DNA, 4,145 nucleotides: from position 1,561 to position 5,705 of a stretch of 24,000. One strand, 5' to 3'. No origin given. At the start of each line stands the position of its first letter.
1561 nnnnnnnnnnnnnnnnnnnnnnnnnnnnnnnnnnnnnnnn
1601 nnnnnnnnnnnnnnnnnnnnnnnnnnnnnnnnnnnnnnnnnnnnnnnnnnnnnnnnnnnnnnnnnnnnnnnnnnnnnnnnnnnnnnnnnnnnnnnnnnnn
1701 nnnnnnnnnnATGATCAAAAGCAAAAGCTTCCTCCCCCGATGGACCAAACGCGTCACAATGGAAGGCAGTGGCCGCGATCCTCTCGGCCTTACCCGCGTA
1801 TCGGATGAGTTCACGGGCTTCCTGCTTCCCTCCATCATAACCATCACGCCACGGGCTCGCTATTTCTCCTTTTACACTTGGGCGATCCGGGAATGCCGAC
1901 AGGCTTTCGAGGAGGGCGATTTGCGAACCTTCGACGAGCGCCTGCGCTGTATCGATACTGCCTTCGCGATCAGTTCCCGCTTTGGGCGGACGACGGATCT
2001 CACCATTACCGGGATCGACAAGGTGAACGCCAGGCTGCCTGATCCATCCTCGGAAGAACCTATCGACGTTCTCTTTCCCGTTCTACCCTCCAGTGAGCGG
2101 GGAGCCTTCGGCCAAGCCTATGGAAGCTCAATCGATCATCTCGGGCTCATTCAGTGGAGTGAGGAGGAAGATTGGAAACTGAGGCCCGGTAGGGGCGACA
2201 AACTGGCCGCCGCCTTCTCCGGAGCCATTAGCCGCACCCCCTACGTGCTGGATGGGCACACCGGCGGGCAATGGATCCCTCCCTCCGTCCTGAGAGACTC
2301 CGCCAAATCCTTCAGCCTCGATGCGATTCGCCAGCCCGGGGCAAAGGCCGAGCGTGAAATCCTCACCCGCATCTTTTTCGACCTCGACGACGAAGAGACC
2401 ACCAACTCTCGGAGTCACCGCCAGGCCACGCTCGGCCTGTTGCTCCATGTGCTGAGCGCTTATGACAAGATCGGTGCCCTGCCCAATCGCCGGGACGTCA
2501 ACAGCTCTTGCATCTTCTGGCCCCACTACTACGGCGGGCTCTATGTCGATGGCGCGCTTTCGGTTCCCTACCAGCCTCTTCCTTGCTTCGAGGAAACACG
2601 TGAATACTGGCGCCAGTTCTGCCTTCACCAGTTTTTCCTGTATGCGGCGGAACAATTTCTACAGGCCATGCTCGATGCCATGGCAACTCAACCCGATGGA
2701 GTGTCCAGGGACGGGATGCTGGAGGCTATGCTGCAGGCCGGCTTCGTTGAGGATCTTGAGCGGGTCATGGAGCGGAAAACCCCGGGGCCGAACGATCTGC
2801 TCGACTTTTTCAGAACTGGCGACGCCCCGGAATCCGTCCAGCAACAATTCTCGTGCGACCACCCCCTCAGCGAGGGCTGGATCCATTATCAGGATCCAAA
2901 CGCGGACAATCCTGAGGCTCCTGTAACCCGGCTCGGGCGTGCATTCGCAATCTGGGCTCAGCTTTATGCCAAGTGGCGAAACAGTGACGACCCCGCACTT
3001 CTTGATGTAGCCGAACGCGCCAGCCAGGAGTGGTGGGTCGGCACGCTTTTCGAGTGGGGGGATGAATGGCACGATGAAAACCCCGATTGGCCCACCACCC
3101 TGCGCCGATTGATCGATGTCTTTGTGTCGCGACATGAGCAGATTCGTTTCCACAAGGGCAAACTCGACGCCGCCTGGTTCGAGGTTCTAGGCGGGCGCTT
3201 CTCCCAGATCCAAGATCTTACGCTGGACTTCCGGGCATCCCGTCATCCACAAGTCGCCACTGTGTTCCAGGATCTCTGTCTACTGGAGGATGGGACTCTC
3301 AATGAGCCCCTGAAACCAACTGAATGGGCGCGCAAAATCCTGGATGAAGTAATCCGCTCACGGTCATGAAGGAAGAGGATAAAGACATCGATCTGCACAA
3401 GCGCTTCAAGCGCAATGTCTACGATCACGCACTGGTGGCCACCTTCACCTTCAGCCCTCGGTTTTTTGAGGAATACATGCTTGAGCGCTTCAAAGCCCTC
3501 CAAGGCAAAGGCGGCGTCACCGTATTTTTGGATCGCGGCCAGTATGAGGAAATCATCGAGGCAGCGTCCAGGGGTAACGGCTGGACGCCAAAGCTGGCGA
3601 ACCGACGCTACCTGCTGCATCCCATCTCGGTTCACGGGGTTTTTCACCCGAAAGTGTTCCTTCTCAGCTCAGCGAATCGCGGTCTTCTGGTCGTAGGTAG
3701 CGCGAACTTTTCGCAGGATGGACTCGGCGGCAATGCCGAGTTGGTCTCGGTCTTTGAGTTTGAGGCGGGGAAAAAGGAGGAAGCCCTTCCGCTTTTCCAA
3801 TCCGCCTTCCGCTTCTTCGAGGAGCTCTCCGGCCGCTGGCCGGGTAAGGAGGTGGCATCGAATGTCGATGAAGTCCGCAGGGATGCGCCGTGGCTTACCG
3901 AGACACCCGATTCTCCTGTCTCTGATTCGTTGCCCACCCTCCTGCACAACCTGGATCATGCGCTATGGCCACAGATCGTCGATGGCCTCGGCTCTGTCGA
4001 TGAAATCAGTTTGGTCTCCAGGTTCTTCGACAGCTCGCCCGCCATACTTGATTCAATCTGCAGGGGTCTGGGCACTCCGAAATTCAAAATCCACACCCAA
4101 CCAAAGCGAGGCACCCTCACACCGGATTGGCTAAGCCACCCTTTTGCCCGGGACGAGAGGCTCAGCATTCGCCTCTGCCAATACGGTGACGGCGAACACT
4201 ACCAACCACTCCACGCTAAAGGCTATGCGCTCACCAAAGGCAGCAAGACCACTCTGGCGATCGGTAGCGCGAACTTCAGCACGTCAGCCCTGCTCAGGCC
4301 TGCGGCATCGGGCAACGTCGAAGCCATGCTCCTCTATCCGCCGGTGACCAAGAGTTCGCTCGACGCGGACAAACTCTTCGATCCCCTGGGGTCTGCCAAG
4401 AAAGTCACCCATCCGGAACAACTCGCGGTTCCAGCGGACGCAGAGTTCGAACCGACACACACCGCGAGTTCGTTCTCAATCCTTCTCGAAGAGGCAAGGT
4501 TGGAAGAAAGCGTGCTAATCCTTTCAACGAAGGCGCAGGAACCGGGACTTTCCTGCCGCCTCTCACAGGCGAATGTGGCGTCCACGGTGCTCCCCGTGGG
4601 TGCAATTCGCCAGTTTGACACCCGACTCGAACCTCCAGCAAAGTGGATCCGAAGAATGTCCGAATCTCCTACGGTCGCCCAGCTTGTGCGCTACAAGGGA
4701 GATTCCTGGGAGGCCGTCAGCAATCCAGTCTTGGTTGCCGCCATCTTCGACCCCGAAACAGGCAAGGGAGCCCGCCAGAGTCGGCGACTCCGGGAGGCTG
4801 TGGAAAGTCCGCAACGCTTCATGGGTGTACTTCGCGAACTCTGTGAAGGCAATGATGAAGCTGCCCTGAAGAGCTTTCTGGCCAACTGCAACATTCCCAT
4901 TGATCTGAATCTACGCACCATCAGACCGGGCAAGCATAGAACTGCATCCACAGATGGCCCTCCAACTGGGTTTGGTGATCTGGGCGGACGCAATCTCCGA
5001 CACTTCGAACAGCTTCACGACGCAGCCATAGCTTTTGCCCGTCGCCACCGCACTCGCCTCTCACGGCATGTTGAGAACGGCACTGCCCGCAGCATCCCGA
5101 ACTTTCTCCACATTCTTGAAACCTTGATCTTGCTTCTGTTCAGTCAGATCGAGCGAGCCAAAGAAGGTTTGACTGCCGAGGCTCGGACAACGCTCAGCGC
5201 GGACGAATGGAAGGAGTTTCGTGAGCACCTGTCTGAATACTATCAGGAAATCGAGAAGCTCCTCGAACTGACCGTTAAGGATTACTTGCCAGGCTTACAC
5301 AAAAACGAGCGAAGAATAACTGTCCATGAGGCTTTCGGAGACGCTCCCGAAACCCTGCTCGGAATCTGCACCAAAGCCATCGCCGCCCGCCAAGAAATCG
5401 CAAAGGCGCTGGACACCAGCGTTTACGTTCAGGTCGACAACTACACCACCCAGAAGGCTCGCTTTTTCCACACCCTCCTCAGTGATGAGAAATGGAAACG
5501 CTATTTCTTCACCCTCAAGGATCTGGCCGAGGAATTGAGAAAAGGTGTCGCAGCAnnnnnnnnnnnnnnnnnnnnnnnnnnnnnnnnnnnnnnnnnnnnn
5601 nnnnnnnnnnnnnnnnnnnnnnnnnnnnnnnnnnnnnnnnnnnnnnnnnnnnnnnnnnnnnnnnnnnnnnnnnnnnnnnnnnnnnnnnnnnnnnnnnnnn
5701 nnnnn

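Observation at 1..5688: ATPase + two unknowns + two-HKD PLD nuclease operon: candidate uncharacterised defence system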

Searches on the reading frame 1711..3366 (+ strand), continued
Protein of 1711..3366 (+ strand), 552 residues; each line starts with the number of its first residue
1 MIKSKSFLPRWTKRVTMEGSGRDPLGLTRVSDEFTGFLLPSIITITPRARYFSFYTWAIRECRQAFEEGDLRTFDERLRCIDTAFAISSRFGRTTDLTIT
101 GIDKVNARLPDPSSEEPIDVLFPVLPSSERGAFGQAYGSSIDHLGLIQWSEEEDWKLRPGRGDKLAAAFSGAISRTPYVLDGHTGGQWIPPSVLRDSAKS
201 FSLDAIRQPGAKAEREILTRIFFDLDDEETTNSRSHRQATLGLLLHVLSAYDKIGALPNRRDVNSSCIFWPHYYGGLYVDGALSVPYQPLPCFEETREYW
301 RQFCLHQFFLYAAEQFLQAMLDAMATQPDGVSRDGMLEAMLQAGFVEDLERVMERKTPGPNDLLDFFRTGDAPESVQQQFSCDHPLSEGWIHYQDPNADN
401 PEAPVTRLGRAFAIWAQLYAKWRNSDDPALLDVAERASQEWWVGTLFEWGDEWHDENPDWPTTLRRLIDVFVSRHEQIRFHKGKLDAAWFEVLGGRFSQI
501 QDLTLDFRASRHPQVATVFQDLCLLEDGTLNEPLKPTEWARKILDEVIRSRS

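Call 81: get_annotated_region(hit=H1, flank=7000)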
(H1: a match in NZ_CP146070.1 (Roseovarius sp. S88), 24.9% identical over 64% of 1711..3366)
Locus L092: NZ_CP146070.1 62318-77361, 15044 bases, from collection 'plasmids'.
description: Roseovarius sp. S88 plasmid unnamed, complete sequence
organism: Roseovarius sp. S88 (NCBI taxid 3080976)
taxonomy: Bacteria; Pseudomonadota; Alphaproteobacteria; Rhodobacterales; Roseobacteraceae; Roseovarius; Roseovarius sp. S88
host: -; source: -; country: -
typing (MOB-suite, as given by PLSDB): conjugative; replicon rep_cluster_558; relaxase MOBP; mating-pair formation MPF_T
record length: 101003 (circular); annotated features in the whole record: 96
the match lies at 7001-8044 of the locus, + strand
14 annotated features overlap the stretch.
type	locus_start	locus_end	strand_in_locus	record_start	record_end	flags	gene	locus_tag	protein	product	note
CDS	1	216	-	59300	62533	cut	-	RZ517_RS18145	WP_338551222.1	DEAD/DEAH box helicase family protein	-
CDS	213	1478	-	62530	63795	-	-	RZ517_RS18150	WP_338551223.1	restriction endonuclease subunit S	GO:0006304 - DNA modification [Evidence IEA]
CDS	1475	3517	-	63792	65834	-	-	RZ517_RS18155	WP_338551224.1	class I SAM-dependent DNA methyltransferase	-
CDS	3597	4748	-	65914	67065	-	-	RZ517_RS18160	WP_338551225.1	N-6 DNA methylase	GO:0006306 - DNA methylation [Evidence IEA]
CDS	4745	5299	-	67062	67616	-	-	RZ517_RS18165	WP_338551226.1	hypothetical protein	-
CDS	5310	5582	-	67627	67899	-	-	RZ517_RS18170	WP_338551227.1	hypothetical protein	-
CDS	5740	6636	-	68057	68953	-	-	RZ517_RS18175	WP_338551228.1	GIY-YIG nuclease family protein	-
CDS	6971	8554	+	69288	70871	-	-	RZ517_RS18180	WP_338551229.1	hypothetical protein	-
CDS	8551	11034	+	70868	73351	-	-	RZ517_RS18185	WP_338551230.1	hypothetical protein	-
CDS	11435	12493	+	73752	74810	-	-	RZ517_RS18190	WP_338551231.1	hypothetical protein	-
CDS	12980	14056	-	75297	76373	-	-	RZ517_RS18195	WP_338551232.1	type IV secretion system protein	-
CDS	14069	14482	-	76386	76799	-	-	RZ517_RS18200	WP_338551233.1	hypothetical protein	-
CDS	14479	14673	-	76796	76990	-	-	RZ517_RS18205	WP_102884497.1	DUF4177 domain-containing protein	-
CDS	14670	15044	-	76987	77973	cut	-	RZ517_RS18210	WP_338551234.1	ATPase, T2SS/T4P/T4SS family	-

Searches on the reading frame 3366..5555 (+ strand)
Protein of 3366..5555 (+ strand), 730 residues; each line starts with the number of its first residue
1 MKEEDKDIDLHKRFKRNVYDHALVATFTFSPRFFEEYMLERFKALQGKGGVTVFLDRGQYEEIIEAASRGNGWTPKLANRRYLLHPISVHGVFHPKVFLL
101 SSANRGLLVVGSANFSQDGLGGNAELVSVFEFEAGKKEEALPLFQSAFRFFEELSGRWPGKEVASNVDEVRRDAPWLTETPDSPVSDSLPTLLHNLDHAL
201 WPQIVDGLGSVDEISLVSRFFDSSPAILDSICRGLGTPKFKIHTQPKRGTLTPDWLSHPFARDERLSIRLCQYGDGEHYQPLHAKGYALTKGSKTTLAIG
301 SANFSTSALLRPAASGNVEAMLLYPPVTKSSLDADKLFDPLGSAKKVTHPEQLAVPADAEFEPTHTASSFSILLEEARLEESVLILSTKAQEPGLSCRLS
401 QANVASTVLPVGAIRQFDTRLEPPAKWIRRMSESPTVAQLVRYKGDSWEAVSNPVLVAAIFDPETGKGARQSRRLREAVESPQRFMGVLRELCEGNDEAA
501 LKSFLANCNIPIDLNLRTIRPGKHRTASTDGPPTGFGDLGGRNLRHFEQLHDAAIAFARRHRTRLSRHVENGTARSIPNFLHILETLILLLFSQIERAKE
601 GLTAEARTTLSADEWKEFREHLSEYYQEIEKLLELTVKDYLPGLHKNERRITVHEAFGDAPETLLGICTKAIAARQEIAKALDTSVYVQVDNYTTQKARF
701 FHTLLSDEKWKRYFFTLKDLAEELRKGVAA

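Call 4: search_protein_families(library=pfam, proteins=[window:3366-5555:+], max_evalue=0.1)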
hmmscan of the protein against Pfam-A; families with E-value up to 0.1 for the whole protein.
window:3366-5555:+ (730 aa): 3 families
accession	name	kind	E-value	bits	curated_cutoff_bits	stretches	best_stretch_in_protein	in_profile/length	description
PF13091.12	PLDc_2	-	2.9e-09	37.3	27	2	24-131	14-116/132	PLD-like domain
PF09565.16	RE_NgoFVII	-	0.00067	19.4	23.8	0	280-310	91-122/162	NgoFVII restriction endonuclease N-terminal PLD domain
PF08890.17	Phage_TAC_5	-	0.07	13.5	27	0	11-77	61-127/135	Phage XkdN-like tail assembly chaperone protein, TAC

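Call 5: search_protein_families(library=padloc, proteins=[window:3366-5555:+], max_evalue=0.1)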
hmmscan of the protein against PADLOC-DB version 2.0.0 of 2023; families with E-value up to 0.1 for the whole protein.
window:3366-5555:+ (730 aa): 6 families
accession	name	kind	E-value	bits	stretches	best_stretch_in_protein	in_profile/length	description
PDLC03829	ZacB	-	3.2e-17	60.6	2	277-497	293-509/586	-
PDLC04553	PDC-M27B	-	1.1e-09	35.6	2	87-155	102-165/635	-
PDLC02707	PbeA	-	0.00019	18.1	1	89-140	133-185/672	PbeA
PDLC02614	DrmC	-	0.00077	17.3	1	93-126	101-131/153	DrmC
PDLC03927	PsyrA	-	0.0087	13.2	1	586-651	8-67/398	-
PDLC02704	PbeA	-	0.011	12.3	1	90-139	131-182/682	PbeA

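Call 6: search_protein_families(library=ncbifam, proteins=[window:3366-5555:+], max_evalue=0.1)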
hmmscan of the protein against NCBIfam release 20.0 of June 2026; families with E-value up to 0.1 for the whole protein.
window:3366-5555:+ (730 aa): 1 family
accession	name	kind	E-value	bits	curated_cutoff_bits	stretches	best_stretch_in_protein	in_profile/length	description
NF038319.1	DISARM_DrmC_I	equivalog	0.00098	18.7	133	0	89-126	180-214/236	DISARM system phospholipase D-like protein DrmC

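Call 58: search_solved_structures(query=window:3366-5555:+, max_evalue=1)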
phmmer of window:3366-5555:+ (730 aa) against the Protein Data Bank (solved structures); distinct sequences matched with E-value up to 1: 1.
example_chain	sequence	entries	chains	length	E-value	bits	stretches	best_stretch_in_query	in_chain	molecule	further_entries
8c29_X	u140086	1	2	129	0.52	11.8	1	632-693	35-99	Photosystem II PsbX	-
